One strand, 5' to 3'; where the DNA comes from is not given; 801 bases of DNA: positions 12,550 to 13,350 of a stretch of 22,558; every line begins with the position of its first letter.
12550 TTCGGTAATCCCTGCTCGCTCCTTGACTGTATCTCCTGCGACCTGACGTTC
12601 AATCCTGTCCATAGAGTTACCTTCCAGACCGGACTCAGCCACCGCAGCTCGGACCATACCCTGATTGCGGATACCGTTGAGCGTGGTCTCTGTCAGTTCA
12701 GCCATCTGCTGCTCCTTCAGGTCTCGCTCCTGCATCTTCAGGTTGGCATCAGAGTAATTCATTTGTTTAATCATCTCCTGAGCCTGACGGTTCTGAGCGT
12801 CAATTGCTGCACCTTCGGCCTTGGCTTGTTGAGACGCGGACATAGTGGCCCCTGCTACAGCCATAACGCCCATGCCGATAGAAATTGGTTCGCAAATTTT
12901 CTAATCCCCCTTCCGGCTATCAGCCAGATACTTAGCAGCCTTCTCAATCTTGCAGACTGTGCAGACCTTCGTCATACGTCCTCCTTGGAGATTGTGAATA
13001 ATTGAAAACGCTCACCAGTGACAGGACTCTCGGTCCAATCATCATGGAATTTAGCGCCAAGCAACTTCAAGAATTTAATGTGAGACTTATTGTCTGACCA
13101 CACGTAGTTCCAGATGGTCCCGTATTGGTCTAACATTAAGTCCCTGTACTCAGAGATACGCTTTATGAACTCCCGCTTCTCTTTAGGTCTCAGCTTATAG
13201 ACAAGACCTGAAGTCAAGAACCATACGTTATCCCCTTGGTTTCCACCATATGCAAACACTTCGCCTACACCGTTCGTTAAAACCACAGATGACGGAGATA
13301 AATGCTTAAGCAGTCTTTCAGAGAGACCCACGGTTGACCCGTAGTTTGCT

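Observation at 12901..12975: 24-codon CxxC ORF coupled to gene 13 by an ATGA overlap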

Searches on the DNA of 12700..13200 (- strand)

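Call 5: search_dna_similar(query=window:12700-13200:-, collection=phages, mode=near, max_rows=40)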
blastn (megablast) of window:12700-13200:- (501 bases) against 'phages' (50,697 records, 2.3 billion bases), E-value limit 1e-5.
Records with a match: 212; places in all: 215; records where one place covers at least 80% of the query: 98.
Best place of each record, by identity: >=99% 1; 90-95% 114; 80-90% 97.
By first word of the organism name: Escherichia 87; Salmonella 59; Kayfunavirus 17; Enterobacter 16; Citrobacter 6; Shigella 6; Klebsiella 5; Cronobacter 5; Bacteriophage 2; Acinetobacter 1; and 8 more.
By host as written in the record: Escherichia coli 46; Salmonella enterica subsp. enterica serovar Typhi 28; - 26; Salmonella enterica subsp. enterica serovar Typhi strain BRD948 10; Salmonella enterica subsp. enterica serovar Paratyphi C 5; Citrobacter freundii CF3 5; Enterobacter cloacae 5; Klebsiella pneumoniae 4; and 55 more.
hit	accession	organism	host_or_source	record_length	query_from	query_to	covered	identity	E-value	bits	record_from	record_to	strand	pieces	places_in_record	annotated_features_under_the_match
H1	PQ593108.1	Escherichia phage MirsaeidiM_Esher7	Escherichia coli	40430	1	501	100%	99.8%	0e+0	920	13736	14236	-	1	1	internal virion protein A | internal virion protein B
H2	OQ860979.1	Salmonella phage ST21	Salmonella enterica subsp. enterica ...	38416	1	501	100%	89.9%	4e-94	661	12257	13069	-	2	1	hypothetical protein | internal (core) protein (x2)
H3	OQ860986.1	Salmonella phage ST3_da Silva-2023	Salmonella enterica subsp. enterica ...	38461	1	501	100%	89.9%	4e-94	661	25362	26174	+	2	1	hypothetical protein | internal (core) protein (x2)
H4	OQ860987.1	Salmonella phage ST1_da Silva-2023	Salmonella enterica subsp. enterica ...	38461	1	501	100%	89.9%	4e-94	661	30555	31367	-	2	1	hypothetical protein | internal (core) protein (x2)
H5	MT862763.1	Escherichia phage vB_EcoP-U8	Escherichia coli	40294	1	501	100%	89.7%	2e-92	644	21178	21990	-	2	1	hypothetical protein (x2) | internal virion protein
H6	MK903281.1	Escherichia phage Penshu1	Escherichia coli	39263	1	495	99%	90.7%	9e-96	677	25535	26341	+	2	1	recombination endonuclease VII | internal virion protein (x2) | ribosome_binding_site (x2)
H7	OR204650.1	Escherichia phage pO91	Escherichia coli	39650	5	501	99%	90.1%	4e-89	649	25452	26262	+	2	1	hypothetical protein | internal (core) protein (x2)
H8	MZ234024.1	Escherichia phage vB_EcoP-101136BS1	Escherichia coli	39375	1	501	87%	92.2%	3e-100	614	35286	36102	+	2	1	endonuclease VII | internal (core) protein (x2)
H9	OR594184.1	Escherichia phage vB_EcoM_SHAK9454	Escherichia sp.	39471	3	501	85%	92.5%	5e-98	607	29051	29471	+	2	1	similar to internal virion protein; phrog=1339; top_hit=NC_028880_p37 | similar to internal virion protein with endolysin domain; phrog=342; ...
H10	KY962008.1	Escherichia phage ST31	Escherichia coli ST130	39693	1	501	85%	92.0%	4e-94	600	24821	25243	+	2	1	internal virion protein | hypothetical protein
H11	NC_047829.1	Escherichia phage ST31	Escherichia coli ST130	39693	1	501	85%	92.0%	4e-94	600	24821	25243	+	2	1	internal virion protein (x2)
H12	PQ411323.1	Enterobacter phage vB_VIPECLMC06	Enterobacter cloacae OMCS-22-1551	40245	1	501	87%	90.1%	2e-88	564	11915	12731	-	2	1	endonuclease VII | internal virion protein (x2)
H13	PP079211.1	Escherichia phage phiHAO1-1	Escherichia coli APEC E13010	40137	1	501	85%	91.5%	2e-92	588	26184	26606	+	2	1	HAO1_gp41: internal virion protein A | HAO1_gp42: internal virion protein B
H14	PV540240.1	Escherichia phage BUCT788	Escherichia coli E4002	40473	1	501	85%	91.5%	2e-92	588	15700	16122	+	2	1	internal virion protein A | internal virion protein B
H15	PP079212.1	Escherichia phage phiHAO2-2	Escherichia coli E18055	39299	1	501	85%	91.5%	9e-96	588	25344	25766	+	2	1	HAO2_gp38: internal virion protein A | HAO2_gp39: internal virion protein B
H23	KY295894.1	Escherichia phage vB_EcoP_F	Escherichia coli O18ac:K1:H7 ColV+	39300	1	501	82%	93.2%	4e-94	602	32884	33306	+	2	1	internal virion protein A | hypothetical protein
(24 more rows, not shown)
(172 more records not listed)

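Call 7: get_annotated_region(hit=H6, flank=600)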
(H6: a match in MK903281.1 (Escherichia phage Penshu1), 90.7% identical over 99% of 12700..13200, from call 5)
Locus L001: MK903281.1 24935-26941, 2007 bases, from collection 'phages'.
description: Escherichia phage Penshu1, complete genome.
organism: Escherichia phage Penshu1 (NCBI taxid 2591101)
taxonomy: Viruses; Duplodnaviria; Heunggongvirae; Uroviricota; Caudoviricetes; Autographiviridae; Studiervirinae; Kayfunavirus
host: Escherichia coli; source: waste water treatment plant influent sample; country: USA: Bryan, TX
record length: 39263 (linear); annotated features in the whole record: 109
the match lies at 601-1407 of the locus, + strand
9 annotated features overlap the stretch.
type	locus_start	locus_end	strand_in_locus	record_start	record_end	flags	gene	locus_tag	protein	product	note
CDS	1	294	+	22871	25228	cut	-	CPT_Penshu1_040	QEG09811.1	tail tubular protein B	BLASTp similarity to phage T7 tail tubular protein B SwissProt P03747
regulatory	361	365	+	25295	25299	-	-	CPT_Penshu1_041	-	ribosome_binding_site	CPT_Penshu1_041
CDS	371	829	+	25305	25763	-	-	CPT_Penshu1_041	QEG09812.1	internal virion protein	BLASTp similarity to NCBI NP_042001.1 phage T7 internal virion protein A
regulatory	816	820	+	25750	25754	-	-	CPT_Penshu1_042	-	ribosome_binding_site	CPT_Penshu1_042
CDS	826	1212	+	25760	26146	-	-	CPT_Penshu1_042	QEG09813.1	recombination endonuclease VII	Contains InterPro domain IPR004211 for endonuclease VII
regulatory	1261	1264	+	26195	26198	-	-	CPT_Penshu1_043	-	ribosome_binding_site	CPT_Penshu1_043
CDS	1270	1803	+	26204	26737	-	-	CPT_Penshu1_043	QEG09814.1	internal virion protein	BLASTp similarity to phage T7 gp14, NCBI NP_042002.1; internal virion protein gp14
regulatory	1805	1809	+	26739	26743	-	-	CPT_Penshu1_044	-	ribosome_binding_site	CPT_Penshu1_044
CDS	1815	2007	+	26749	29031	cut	-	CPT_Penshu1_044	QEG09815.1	internal virion protein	BLASTp similarity to phage T7 gp15, NCBI NP_042003.1; internal virion protein gp15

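Call 8: get_annotated_region(hit=H1, flank=600)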
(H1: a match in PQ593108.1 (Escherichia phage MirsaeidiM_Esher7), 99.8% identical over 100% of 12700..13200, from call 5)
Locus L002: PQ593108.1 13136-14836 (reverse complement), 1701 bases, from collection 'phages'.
description: Escherichia phage MirsaeidiM_Esher7, complete genome.
organism: Escherichia phage MirsaeidiM_Esher7 (NCBI taxid 3384824)
taxonomy: Viruses; Duplodnaviria; Heunggongvirae; Uroviricota; Caudoviricetes; Autographiviridae; Studiervirinae; Kayfunavirus
host: Escherichia coli; source: waste water; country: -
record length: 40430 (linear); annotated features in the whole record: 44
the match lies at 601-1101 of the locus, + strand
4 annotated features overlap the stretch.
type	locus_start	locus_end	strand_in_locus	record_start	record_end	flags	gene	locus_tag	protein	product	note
CDS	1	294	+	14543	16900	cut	-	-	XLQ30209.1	tail tube protein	-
CDS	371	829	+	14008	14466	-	-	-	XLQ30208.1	internal virion protein A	-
CDS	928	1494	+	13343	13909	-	-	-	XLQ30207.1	internal virion protein B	-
CDS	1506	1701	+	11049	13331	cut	-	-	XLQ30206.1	internal virion protein C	-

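Call 9: get_annotated_region(hit=H23, flank=600)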
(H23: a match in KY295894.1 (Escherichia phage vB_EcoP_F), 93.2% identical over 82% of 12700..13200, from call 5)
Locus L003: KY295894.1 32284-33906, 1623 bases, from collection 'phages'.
description: Escherichia phage vB_EcoP_F, complete genome.
organism: Escherichia phage vB_EcoP_F (NCBI taxid 1933110)
taxonomy: Viruses; Duplodnaviria; Heunggongvirae; Uroviricota; Caudoviricetes; Autographiviridae; Studiervirinae; Kayfunavirus; Kayfunavirus F
host: Escherichia coli O18ac:K1:H7 ColV+; source: -; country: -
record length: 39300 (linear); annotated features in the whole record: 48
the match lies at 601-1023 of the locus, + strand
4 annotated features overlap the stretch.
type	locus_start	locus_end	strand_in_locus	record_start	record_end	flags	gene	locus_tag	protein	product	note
CDS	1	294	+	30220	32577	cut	-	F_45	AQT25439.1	tail tube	-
CDS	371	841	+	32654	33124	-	-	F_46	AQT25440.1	internal virion protein A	-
CDS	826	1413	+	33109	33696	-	-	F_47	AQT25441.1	hypothetical protein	gp14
CDS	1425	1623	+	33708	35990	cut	-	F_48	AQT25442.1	internal virion protein C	-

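Call 10: get_annotated_region(hit=H8, flank=600)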
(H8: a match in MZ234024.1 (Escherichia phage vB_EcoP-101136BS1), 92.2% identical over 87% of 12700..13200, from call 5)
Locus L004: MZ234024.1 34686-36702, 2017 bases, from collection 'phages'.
description: Escherichia phage vB_EcoP-101136BS1, complete genome.
organism: Escherichia phage vB_EcoP-101136BS1 (NCBI taxid 2865801)
taxonomy: Viruses; Duplodnaviria; Heunggongvirae; Uroviricota; Caudoviricetes; Autographiviridae; Studiervirinae; Kayfunavirus; Kayfunavirus LM33P1
host: Escherichia coli; source: -; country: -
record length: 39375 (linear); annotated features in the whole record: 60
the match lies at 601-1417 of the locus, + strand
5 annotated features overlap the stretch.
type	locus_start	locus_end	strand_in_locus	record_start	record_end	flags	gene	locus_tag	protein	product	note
CDS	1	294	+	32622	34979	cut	-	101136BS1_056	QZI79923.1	non-contractile tail tubular protein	non-contractile tail tubular protein Gp12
CDS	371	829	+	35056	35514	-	-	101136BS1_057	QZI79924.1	internal (core) protein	-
CDS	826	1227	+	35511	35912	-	-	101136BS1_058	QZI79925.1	endonuclease VII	-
CDS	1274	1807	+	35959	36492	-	-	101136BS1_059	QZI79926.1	internal (core) protein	-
CDS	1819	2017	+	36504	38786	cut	-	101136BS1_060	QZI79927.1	internal virion protein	DNA ejectosomeComponent, internal virion protein Gp15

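Call 11: get_annotated_region(hit=H2, flank=600)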
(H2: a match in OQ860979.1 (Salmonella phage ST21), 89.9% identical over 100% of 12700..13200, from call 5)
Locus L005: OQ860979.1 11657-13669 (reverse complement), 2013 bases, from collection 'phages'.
description: Salmonella phage ST21, partial genome.
organism: Salmonella phage ST21 (NCBI taxid 3027690)
taxonomy: Viruses; Duplodnaviria; Heunggongvirae; Uroviricota; Caudoviricetes; Autographiviridae; Studiervirinae; Kayfunavirus
host: Salmonella enterica subsp. enterica serovar Typhi; source: Environmental water; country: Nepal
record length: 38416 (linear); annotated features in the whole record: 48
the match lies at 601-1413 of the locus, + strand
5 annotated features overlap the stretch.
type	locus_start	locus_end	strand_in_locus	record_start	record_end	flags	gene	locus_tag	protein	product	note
CDS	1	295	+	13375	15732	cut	-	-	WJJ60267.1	non-contractile tail tubular protein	non-contractile tail tubular protein Gp12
CDS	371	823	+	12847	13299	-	-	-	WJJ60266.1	internal (core) protein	-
CDS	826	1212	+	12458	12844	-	-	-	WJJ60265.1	hypothetical protein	-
CDS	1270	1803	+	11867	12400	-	-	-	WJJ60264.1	internal (core) protein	-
CDS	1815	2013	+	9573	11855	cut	-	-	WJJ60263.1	internal virion protein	Phage DNA ejectosome component, internal virion protein Gp15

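Call 20: search_dna_similar(query=window:12860-13020:-, collection=phages, mode=distant, max_rows=60)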
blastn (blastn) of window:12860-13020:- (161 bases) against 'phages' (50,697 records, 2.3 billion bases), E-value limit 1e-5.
Records with a match: 175; places in all: 177; records where one place covers at least 80% of the query: 12.
Best place of each record, by identity: >=99% 1; 95-99% 83; 90-95% 68; 80-90% 23.
By first word of the organism name: Escherichia 86; Salmonella 25; Enterobacter 17; Kayfunavirus 16; Citrobacter 6; Shigella 6; Klebsiella 5; Cronobacter 4; Bacteriophage 2; Dickeya 1; and 7 more.
By host as written in the record: Escherichia coli 43; - 25; Salmonella enterica subsp. enterica serovar Typhi 9; Enterobacter cloacae 6; Citrobacter freundii CF3 5; Salmonella enterica subsp. enterica serovar Paratyphi C 5; Klebsiella pneumoniae 4; Salmonella enterica subsp. enterica serovar Paratyphi B 4; and 51 more.
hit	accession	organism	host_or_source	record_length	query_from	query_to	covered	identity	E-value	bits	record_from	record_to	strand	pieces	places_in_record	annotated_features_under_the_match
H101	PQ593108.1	Escherichia phage MirsaeidiM_Esher7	Escherichia coli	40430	1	161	100%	100.0%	5e-77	291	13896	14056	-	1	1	internal virion protein A | internal virion protein B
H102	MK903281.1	Escherichia phage Penshu1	Escherichia coli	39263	2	161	99%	90.5%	7e-31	235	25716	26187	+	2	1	recombination endonuclease VII | internal virion protein | ribosome_binding_site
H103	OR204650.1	Escherichia phage pO91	Escherichia coli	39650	2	161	99%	84.8%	2e-19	184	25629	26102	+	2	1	hypothetical protein | internal (core) protein (x2)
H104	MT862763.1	Escherichia phage vB_EcoP-U8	Escherichia coli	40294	2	159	98%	85.7%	7e-18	189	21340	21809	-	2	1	hypothetical protein (x2) | internal virion protein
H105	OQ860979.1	Salmonella phage ST21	Salmonella enterica subsp. enterica ...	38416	2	146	90%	90.9%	8e-24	216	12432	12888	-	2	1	hypothetical protein | internal (core) protein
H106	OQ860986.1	Salmonella phage ST3_da Silva-2023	Salmonella enterica subsp. enterica ...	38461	2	146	90%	90.9%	8e-24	216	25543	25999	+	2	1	hypothetical protein | internal (core) protein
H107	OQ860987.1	Salmonella phage ST1_da Silva-2023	Salmonella enterica subsp. enterica ...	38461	2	146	90%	90.9%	8e-24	216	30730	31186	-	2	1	hypothetical protein | internal (core) protein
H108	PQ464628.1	Escherichia phage MirsaeidiM_Esher2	Escherichia coli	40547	2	159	98%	83.3%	2e-18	166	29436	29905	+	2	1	hypothetical protein | internal virion protein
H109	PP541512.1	Escherichia phage PSK1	Escherichia coli UPEC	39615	2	159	98%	83.3%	2e-18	166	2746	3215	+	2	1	endonuclease VII | internal virion protein (x2)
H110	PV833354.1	Escherichia phage vB_Eco_ZCEC02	Escherichia coli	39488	2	159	98%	83.3%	2e-18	166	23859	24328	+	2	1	endonuclease | scaffold protein | internal (core) protein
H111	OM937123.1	Escherichia phage CY1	Escherichia coli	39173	2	146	90%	86.6%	9e-17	174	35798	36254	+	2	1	protein inside capsid A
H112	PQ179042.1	Escherichia phage KM02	Escherichia coli K-12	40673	21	159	86%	84.5%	2e-18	160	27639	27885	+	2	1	hypothetical protein | interval virion protein A | internal (core) protein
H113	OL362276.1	Escherichia phage HC13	Escherichia coli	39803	21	146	78%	86.8%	2e-18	159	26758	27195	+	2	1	hypothetical protein | scaffold protein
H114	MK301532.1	Escherichia phage Ro45lw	Escherichia coli STEC O45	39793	79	161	52%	91.6%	6e-25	119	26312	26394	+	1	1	hypothetical protein | putative internal virion protein B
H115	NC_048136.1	Escherichia phage Ro45lw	Escherichia coli STEC O45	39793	79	161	52%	91.6%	6e-25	119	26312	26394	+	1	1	endonuclease VII | internal virion protein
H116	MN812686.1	Dickeya phage Monomax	Pectobacterium polaris F171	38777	81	161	50%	90.1%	9e-23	111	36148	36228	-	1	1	record has no annotation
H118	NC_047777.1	Escherichia phage ZG49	Escherichia coli 49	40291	76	152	48%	84.4%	4e-15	86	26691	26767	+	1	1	internal virion protein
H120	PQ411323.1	Enterobacter phage vB_VIPECLMC06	Enterobacter cloacae OMCS-22-1551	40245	2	59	36%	86.2%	3e-10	70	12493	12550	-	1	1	internal virion protein | endonuclease VII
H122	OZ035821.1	Kayfunavirus PDP21P1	-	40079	2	59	36%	82.8%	1e-7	61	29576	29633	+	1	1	record has no annotation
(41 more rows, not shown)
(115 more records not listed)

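Call 21: get_annotated_region(hit=H112, flank=500)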
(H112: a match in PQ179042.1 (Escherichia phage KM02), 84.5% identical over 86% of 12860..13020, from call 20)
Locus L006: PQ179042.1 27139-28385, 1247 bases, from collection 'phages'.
description: Escherichia phage KM02, complete genome.
organism: Escherichia phage KM02 (NCBI taxid 3248862)
taxonomy: Viruses; Duplodnaviria; Heunggongvirae; Uroviricota; Caudoviricetes; Autographiviridae; Studiervirinae; Kayfunavirus
host: Escherichia coli K-12; source: activated sludge; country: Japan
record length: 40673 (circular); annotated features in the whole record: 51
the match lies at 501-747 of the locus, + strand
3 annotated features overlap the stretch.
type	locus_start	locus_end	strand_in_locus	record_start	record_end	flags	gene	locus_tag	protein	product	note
CDS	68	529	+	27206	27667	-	-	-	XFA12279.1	interval virion protein A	-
CDS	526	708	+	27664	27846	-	-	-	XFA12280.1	hypothetical protein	-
CDS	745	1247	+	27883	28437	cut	-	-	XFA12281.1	internal (core) protein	-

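Call 22: get_annotated_region(hit=H118, flank=700)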
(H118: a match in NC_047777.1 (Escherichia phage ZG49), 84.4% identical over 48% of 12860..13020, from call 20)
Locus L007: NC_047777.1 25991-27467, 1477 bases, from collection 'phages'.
description: Escherichia phage ZG49, complete genome.
organism: Escherichia phage ZG49 (NCBI taxid 1897641)
taxonomy: Viruses; Duplodnaviria; Heunggongvirae; Uroviricota; Caudoviricetes; Autographiviridae; Studiervirinae; Kayfunavirus; Kayfunavirus ZG49
host: Escherichia coli 49; source: hospital sewage; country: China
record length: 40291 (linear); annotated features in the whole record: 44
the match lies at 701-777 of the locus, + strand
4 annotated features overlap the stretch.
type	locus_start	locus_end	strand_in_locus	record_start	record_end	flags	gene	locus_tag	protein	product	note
CDS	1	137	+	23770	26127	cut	-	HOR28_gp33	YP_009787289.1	tail protein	tail fiber protein/ T7-like tail tubular protein B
CDS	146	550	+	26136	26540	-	-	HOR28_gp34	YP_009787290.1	internal virion protein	-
CDS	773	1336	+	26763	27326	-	-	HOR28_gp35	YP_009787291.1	internal virion protein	-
CDS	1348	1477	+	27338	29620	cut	-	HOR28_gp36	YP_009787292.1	internal virion protein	-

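Call 23: get_annotated_region(hit=H115, flank=700)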
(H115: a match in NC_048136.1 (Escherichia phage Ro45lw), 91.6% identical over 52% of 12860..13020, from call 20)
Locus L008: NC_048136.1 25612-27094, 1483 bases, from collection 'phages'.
description: Escherichia phage vB_EcoP-Ro45lw, complete genome.
organism: Escherichia phage Ro45lw (NCBI taxid 2498616)
taxonomy: Viruses; Duplodnaviria; Heunggongvirae; Uroviricota; Caudoviricetes; Autographiviridae; Studiervirinae; Kayfunavirus; Kayfunavirus Ro45lw
host: Escherichia coli STEC O45; source: non-fecal compost sample; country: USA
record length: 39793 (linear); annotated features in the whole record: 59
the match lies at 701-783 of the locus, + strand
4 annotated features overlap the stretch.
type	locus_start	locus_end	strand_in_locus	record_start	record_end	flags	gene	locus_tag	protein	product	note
CDS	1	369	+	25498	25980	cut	-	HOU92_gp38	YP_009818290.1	internal virion protein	-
CDS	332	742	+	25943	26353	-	-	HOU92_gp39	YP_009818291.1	endonuclease VII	-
CDS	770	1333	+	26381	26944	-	-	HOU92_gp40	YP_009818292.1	internal virion protein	similar to internal virion protein B:'complement(MH464253.1:16877..17464)'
CDS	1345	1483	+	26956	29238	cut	-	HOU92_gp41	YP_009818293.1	internal virion protein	AA sequence similar to locus_tag='BN930_gp38'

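Call 24: get_annotated_region(hit=H116, flank=700)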
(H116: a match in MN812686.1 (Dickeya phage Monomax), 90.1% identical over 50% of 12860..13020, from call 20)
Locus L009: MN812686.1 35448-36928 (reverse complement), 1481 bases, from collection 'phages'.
description: UNVERIFIED: Dickeya phage Monomax, partial genome.
organism: Dickeya phage Monomax (NCBI taxid 2686294)
taxonomy: Viruses; Duplodnaviria; Heunggongvirae; Uroviricota; Caudoviricetes; Autographiviridae; Studiervirinae; Kayfunavirus
host: Pectobacterium polaris F171; source: waste water; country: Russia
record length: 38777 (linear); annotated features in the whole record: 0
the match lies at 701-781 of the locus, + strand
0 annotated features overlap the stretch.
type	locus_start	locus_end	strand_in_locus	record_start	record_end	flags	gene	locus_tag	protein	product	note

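Call 25: get_annotated_region(hit=H111, flank=500)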
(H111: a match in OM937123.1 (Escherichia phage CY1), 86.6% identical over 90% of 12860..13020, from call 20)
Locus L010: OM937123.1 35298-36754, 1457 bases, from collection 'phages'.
description: Escherichia phage CY1, complete genome.
organism: Escherichia phage CY1 (NCBI taxid 2930332)
taxonomy: Viruses; Duplodnaviria; Heunggongvirae; Uroviricota; Caudoviricetes; Autographiviridae; Studiervirinae; Kayfunavirus
host: Escherichia coli; source: pig farm; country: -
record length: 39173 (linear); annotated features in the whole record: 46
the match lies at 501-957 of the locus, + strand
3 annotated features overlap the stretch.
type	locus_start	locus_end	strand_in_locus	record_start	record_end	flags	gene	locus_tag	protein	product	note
CDS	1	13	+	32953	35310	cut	-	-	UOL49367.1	tail fiber protein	-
CDS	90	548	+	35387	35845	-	-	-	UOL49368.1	protein inside capsid A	-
CDS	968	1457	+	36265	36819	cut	-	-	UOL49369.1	protein inside capsid B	-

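Call 29: get_annotated_region(hit=H103, flank=400)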
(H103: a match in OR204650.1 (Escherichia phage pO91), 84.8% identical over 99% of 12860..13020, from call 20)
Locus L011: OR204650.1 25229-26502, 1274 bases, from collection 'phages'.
description: Escherichia phage pO91, complete genome.
organism: Escherichia phage pO91 (NCBI taxid 3072194)
taxonomy: Viruses; Duplodnaviria; Heunggongvirae; Uroviricota; Caudoviricetes; Autographiviridae; Studiervirinae; Kayfunavirus
host: Escherichia coli; source: -; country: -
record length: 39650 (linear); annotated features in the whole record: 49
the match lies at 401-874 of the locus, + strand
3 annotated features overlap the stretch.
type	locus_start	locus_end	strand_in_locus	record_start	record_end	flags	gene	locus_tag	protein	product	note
CDS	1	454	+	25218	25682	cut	-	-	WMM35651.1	internal (core) protein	-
CDS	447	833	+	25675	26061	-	-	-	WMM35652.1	hypothetical protein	-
CDS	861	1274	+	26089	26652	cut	-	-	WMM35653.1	internal (core) protein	-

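Call 30: get_annotated_region(hit=H104, flank=400)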
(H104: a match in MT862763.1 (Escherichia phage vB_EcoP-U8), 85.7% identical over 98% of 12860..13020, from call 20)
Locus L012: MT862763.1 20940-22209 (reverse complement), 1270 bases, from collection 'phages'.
description: Escherichia phage vB_EcoP-U8, complete genome.
organism: Escherichia phage vB_EcoP-U8 (NCBI taxid 2775261)
taxonomy: Viruses; Duplodnaviria; Heunggongvirae; Uroviricota; Caudoviricetes; Autographiviridae; Studiervirinae; Kayfunavirus
host: Escherichia coli; source: sewage from Johannesburg Water's Northern Wastewater Treatment Works; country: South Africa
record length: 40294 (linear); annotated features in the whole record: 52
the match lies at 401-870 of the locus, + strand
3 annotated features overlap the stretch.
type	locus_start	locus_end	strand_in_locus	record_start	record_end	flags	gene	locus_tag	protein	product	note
CDS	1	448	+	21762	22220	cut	-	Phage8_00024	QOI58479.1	hypothetical protein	-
CDS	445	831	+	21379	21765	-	-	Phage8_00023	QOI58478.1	hypothetical protein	-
CDS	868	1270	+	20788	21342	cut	-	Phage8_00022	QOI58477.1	internal virion protein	Internal virion protein gp14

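Call 31: get_annotated_region(hit=H109, flank=400)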
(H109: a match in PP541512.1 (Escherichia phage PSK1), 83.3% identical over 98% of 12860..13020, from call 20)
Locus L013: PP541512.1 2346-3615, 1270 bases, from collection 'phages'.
description: Escherichia phage PSK1, complete genome.
organism: Escherichia phage PSK1 (NCBI taxid 3138287)
taxonomy: Viruses
host: Escherichia coli UPEC; source: sewage; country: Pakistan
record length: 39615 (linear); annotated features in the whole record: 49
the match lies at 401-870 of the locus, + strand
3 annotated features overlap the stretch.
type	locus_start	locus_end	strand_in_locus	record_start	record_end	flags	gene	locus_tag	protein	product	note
CDS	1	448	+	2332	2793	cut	-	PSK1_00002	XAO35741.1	internal virion protein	-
CDS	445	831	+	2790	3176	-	-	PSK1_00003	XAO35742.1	endonuclease VII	-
CDS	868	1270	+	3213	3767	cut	-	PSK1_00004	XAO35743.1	internal virion protein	-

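Call 32: get_annotated_region(hit=H113, flank=400)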
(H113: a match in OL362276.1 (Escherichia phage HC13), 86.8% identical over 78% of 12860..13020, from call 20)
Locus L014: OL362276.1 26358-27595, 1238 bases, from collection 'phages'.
description: Escherichia phage HC13, complete genome.
organism: Escherichia phage HC13 (NCBI taxid 2912291)
taxonomy: Viruses; Duplodnaviria; Heunggongvirae; Uroviricota; Caudoviricetes; Autographiviridae; Studiervirinae; Kayfunavirus
host: Escherichia coli; source: raw sewage; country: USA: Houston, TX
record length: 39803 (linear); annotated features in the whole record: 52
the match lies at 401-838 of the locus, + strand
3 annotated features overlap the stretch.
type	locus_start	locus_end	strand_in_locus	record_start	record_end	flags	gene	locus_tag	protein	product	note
CDS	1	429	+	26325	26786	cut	-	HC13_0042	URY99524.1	scaffold protein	-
CDS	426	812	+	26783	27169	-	-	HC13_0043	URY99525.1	hypothetical protein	-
CDS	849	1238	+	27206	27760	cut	-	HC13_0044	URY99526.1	internal (core) protein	-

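Call 33: get_annotated_region(hit=H120, flank=700)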
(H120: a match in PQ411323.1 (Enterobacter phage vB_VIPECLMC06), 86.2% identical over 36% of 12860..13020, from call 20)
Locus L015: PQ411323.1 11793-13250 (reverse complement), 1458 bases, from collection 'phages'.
description: Enterobacter phage vB_VIPECLMC06, complete genome.
organism: Enterobacter phage vB_VIPECLMC06 (NCBI taxid 3350132)
taxonomy: Viruses; Duplodnaviria; Heunggongvirae; Uroviricota; Caudoviricetes; Autographiviridae; Studiervirinae; Kayfunavirus
host: Enterobacter cloacae OMCS-22-1551; source: wastewater; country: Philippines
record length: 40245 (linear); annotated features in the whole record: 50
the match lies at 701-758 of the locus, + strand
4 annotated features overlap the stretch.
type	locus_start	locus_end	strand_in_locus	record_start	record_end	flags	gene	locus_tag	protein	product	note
CDS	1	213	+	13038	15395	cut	-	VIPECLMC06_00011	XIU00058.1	tail protein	phrog_457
CDS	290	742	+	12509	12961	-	-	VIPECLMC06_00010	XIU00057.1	internal virion protein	phrog_308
CDS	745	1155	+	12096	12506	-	-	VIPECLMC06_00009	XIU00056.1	endonuclease VII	phrog_2633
CDS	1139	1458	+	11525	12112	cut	-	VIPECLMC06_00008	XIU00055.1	internal virion protein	phrog_805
